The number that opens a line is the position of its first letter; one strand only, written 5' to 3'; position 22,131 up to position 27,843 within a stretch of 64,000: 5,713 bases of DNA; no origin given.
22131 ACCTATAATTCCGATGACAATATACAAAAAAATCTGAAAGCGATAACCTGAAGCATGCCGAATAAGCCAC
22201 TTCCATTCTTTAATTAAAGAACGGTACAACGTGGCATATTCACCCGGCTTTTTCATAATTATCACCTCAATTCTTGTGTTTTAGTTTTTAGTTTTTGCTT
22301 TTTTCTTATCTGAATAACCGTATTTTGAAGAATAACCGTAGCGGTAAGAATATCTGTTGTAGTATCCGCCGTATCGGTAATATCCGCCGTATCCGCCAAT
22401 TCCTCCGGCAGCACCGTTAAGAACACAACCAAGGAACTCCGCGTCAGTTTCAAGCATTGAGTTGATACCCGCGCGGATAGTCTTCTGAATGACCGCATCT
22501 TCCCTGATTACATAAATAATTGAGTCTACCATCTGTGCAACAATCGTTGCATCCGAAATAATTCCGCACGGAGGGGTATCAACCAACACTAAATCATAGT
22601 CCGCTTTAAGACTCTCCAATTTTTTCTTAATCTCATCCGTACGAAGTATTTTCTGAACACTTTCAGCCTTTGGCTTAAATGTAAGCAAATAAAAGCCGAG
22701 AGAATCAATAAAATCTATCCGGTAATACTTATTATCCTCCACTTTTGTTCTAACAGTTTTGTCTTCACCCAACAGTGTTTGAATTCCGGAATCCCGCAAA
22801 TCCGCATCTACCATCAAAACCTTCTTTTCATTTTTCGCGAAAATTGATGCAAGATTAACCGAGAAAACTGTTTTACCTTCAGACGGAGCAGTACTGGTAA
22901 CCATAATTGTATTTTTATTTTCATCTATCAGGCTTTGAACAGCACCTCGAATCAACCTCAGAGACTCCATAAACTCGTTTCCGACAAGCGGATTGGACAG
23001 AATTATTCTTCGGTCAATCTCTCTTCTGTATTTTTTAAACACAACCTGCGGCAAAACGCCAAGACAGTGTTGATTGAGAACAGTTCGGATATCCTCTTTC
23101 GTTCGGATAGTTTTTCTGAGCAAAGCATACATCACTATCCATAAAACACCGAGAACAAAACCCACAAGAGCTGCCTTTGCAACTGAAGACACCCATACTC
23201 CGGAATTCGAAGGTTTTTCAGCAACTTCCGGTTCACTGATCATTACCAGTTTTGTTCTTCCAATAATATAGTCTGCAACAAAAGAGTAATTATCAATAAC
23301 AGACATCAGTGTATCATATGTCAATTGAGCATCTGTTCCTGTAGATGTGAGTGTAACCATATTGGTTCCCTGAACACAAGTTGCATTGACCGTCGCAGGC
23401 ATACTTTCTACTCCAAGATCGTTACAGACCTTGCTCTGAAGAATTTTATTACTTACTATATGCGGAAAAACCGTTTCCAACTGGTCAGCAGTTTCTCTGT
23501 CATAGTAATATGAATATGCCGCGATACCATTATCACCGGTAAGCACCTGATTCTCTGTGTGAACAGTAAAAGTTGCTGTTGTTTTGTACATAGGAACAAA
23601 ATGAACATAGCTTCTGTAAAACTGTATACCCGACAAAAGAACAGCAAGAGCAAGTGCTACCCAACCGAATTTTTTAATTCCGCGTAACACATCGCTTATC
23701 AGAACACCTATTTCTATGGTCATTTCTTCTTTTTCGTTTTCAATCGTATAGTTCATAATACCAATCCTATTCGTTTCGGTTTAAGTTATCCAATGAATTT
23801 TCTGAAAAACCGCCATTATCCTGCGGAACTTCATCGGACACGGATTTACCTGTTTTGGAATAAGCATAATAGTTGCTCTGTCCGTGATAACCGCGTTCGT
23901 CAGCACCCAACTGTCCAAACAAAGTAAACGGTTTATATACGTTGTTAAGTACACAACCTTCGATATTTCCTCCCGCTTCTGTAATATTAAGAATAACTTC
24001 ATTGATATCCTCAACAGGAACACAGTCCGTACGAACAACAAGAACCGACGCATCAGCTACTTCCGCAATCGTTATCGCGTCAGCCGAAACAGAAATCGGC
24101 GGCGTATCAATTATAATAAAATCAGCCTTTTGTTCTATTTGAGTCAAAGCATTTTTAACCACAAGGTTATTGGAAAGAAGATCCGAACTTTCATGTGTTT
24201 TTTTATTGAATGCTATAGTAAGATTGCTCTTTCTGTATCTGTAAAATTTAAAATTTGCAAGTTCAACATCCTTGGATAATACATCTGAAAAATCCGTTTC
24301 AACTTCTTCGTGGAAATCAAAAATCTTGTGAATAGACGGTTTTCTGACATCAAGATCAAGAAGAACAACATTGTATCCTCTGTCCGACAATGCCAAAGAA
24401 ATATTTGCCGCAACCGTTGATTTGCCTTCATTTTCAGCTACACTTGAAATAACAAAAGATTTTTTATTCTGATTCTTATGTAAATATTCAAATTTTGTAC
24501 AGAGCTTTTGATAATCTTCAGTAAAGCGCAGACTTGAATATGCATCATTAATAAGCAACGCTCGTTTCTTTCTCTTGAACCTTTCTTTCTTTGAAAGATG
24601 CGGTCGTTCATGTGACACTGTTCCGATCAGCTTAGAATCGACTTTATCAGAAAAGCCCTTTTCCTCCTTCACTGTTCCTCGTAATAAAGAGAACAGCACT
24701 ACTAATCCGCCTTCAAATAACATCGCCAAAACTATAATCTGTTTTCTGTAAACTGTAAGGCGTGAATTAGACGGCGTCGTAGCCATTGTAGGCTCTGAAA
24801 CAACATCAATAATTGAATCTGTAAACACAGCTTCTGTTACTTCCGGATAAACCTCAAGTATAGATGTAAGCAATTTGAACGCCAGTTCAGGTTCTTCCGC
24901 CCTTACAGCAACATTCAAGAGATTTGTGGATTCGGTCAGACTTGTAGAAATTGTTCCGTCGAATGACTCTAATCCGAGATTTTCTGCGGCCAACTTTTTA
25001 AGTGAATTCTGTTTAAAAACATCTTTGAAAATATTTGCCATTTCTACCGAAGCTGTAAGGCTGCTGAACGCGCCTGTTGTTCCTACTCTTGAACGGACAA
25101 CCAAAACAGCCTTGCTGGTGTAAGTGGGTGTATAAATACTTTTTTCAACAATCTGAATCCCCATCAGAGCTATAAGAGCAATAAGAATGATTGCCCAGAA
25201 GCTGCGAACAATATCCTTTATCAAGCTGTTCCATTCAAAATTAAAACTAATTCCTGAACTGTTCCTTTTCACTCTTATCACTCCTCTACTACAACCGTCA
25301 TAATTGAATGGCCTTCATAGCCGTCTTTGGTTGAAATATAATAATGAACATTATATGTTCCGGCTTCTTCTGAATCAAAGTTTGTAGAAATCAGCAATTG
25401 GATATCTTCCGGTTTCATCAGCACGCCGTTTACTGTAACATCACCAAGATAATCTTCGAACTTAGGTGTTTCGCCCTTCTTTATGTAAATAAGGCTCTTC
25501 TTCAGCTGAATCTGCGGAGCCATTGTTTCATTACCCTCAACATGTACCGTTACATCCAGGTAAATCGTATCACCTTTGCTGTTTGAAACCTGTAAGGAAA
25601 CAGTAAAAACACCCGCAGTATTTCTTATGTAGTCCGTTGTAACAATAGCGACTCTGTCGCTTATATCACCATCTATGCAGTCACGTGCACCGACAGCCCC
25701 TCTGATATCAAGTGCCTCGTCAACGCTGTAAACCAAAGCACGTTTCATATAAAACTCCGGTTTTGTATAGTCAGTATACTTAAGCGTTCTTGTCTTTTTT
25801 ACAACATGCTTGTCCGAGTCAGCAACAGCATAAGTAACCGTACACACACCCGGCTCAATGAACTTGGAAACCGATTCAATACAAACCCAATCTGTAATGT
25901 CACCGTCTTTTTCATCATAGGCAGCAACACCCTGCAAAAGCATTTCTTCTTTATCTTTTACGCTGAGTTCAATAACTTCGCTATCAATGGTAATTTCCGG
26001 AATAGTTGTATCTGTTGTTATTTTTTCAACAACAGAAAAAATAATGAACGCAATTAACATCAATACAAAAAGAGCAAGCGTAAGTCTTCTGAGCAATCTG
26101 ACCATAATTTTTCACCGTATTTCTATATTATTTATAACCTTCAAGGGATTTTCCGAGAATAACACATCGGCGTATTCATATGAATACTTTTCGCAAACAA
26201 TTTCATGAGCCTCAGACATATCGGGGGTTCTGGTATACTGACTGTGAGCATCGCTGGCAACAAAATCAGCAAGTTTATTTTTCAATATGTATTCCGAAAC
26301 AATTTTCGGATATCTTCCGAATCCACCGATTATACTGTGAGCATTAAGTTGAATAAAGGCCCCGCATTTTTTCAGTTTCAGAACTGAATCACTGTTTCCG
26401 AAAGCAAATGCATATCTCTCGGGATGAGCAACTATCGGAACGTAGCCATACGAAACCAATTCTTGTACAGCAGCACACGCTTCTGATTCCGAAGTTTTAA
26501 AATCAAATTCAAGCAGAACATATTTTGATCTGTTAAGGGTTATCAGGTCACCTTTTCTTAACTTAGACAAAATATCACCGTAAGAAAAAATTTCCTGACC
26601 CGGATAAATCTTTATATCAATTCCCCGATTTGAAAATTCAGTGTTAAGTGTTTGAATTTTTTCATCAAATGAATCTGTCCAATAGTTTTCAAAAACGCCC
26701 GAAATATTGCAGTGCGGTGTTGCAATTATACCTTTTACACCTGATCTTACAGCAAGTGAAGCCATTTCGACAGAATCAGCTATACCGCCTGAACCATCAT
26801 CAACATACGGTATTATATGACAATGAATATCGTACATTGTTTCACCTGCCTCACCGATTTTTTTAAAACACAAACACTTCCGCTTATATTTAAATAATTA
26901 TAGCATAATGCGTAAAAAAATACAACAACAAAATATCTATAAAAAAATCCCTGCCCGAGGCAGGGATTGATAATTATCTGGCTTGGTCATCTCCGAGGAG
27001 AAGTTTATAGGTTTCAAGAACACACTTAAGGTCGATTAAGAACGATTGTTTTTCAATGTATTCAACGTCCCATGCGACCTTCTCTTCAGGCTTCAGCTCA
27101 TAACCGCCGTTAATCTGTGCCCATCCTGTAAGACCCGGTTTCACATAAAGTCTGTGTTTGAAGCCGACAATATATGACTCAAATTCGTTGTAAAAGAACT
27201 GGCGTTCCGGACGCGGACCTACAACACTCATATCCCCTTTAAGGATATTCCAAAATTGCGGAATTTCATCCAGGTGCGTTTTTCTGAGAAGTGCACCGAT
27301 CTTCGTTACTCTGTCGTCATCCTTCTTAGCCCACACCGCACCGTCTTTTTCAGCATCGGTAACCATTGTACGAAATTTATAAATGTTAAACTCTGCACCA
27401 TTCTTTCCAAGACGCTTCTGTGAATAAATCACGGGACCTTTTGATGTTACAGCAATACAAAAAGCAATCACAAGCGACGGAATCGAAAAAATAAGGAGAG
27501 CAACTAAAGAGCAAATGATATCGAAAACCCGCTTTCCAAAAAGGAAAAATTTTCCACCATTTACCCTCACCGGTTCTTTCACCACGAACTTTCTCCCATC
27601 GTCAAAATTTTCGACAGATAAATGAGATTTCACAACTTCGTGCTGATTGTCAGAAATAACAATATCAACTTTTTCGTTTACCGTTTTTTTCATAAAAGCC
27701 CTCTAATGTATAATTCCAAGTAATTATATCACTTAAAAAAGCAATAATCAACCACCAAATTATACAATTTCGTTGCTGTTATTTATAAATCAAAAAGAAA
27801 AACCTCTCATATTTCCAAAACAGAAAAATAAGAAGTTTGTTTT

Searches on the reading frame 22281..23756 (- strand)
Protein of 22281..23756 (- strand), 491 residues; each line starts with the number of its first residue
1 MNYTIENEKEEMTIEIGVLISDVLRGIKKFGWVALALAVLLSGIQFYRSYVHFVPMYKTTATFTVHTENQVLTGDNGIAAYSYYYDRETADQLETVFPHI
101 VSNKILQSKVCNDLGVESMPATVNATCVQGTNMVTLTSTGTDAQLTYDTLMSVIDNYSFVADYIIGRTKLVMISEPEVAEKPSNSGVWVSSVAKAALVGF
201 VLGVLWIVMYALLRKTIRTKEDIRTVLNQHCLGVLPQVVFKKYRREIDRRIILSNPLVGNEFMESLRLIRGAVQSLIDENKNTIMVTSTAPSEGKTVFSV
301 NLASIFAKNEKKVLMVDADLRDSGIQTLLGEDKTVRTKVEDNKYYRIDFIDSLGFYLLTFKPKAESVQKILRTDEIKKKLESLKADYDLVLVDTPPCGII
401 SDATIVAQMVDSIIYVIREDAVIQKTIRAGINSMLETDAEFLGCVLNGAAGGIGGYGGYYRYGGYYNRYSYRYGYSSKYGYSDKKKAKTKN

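Call 27: search_protein_families(library=pfam, proteins=[window:22281-23756:-], max_evalue=0.001)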
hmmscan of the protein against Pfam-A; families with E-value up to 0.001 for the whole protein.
window:22281-23756:- (491 aa): 3 families
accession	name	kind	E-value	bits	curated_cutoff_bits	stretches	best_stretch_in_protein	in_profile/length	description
PF13614.12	AAA_31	-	1.8e-10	41.5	27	1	293-417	13-147/177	AAA domain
PF01656.29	CbiA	-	2.1e-08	34.6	25.4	1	284-372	1-54/125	CobQ/CobB/MinD/ParA nucleotide binding domain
PF10609.15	ParA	-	2.8e-08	33.9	27.1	1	281-447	3-173/246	NUBPL iron-transfer P-loop NTPase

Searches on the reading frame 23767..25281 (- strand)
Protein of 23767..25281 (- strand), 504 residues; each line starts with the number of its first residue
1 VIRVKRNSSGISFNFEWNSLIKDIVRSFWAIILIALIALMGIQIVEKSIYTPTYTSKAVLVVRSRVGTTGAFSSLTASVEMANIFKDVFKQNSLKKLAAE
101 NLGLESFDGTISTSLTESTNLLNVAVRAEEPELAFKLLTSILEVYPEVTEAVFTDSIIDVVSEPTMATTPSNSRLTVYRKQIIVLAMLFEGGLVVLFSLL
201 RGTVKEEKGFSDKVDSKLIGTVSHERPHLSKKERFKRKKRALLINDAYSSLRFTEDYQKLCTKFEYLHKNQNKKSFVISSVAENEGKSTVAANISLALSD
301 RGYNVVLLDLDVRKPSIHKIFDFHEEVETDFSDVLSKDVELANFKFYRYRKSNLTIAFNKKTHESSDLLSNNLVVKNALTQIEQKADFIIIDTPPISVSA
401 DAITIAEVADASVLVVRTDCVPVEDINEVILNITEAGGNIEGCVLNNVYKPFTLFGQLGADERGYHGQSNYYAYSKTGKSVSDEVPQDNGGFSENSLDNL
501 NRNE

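Call 27: search_protein_families(library=pfam, proteins=[window:23767-25281:-], max_evalue=0.001)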
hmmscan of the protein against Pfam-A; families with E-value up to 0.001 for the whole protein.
window:23767-25281:- (504 aa): 5 families
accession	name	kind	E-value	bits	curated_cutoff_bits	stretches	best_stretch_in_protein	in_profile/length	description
PF10609.15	ParA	-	2e-12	47.5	27.1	1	282-446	12-173/246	NUBPL iron-transfer P-loop NTPase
PF13614.12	AAA_31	-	1.9e-11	44.6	27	1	286-434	14-165/177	AAA domain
PF09140.17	MipZ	-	9.8e-10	38.6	20.7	1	285-411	12-124/262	ATPase MipZ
PF01656.29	CbiA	-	7.3e-07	29.6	25.4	1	278-449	3-84/125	CobQ/CobB/MinD/ParA nucleotide binding domain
PF02706.20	Wzz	-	2.8e-06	28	25.5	1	20-96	8-85/91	Chain length determinant protein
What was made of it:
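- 22281..26105 (-): EPS head: Ig-like membrane protein (25278-26105) and two tandem fused PCP (Wzz)/BY-kinase proteins (23767-25281 and 22281-23756, the latter with a Tyr-rich tail). Pfam (call 27).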

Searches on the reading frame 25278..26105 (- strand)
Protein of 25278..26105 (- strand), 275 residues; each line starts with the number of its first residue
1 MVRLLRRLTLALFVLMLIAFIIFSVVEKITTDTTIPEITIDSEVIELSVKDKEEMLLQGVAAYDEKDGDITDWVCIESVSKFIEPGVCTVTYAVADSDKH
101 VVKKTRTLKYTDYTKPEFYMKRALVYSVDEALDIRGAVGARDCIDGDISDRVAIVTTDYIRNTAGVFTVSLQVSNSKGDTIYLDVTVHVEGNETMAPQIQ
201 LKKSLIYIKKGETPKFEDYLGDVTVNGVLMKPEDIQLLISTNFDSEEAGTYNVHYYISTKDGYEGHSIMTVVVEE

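Call 27: search_protein_families(library=pfam, proteins=[window:25278-26105:-], max_evalue=0.001)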
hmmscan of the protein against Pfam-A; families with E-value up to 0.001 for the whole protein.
window:25278-26105:- (275 aa): 1 family
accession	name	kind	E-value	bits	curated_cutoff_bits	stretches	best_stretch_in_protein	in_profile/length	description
PF16403.11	Bact_surface_Ig-like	-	1.1e-10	41.8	27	1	58-108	20-69/71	Bacterial surface protein, Ig-like domain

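Call 54: find_related_loci(query=A5, collection=metagenome_contigs, flank=10000)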
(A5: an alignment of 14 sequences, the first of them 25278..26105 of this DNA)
Query A5 (275 aa) in metagenome_contigs; peptide patterns used: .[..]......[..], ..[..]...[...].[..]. (x = any residue, [..] = any of these).
471 stretches matched a pattern; 221 encode a relative of the query (tblastn E <= 1e-3); the best 80 are kept; 80 distinct loci.
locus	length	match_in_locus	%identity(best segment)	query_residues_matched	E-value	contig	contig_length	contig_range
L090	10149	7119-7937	73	1-275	3e-135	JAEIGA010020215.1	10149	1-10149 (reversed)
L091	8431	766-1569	74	1-270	3e-134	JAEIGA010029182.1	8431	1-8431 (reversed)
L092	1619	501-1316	71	1-274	3e-140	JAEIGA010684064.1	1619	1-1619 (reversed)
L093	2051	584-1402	68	1-275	3e-134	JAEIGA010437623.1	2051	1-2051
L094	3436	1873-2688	55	2-275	7e-105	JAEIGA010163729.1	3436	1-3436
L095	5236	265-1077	45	2-274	2e-77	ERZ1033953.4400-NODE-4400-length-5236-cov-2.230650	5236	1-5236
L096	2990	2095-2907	45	2-274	3e-78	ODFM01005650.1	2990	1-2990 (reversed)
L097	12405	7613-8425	45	1-275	4e-75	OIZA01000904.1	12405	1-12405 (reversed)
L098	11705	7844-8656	45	1-275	3e-75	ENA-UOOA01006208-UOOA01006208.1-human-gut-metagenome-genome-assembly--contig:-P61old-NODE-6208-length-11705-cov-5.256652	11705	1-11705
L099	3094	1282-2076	45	7-275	2e-73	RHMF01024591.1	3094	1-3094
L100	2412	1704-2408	49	1-235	2e-74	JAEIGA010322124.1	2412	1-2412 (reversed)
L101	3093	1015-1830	46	2-275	1e-72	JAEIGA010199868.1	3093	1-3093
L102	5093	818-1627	44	1-274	6e-72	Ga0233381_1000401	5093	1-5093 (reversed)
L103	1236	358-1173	45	1-274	1e-76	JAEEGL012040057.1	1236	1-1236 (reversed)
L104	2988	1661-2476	46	1-274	2e-70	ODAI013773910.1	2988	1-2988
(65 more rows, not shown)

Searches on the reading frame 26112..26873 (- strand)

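Call 27: search_protein_families(library=pfam, proteins=[window:26112-26873:-], max_evalue=0.001)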
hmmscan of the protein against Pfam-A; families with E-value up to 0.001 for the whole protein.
window:26112-26873:- (253 aa): 1 family
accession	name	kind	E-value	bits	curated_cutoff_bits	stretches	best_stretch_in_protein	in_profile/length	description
PF19567.5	CpsB_CapC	-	2.8e-67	227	27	1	14-247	2-233/234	Capsular polysaccharide synthesis, CpsB/CapC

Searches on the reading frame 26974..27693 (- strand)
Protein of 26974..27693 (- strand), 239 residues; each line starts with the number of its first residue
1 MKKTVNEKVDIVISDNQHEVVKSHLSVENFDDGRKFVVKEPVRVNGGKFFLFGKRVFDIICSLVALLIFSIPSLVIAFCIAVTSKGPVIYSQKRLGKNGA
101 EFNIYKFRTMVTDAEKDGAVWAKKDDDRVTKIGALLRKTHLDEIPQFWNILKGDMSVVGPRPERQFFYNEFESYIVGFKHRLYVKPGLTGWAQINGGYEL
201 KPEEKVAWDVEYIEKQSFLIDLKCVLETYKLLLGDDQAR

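Call 27: search_protein_families(library=pfam, proteins=[window:26974-27693:-], max_evalue=0.001)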
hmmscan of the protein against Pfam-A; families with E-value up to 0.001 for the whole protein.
window:26974-27693:- (239 aa): 1 family
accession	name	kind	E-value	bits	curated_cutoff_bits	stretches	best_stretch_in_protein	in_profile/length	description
PF02397.22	Bac_transf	-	2.8e-68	229.4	27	1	54-232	1-177/179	Bacterial sugar transferase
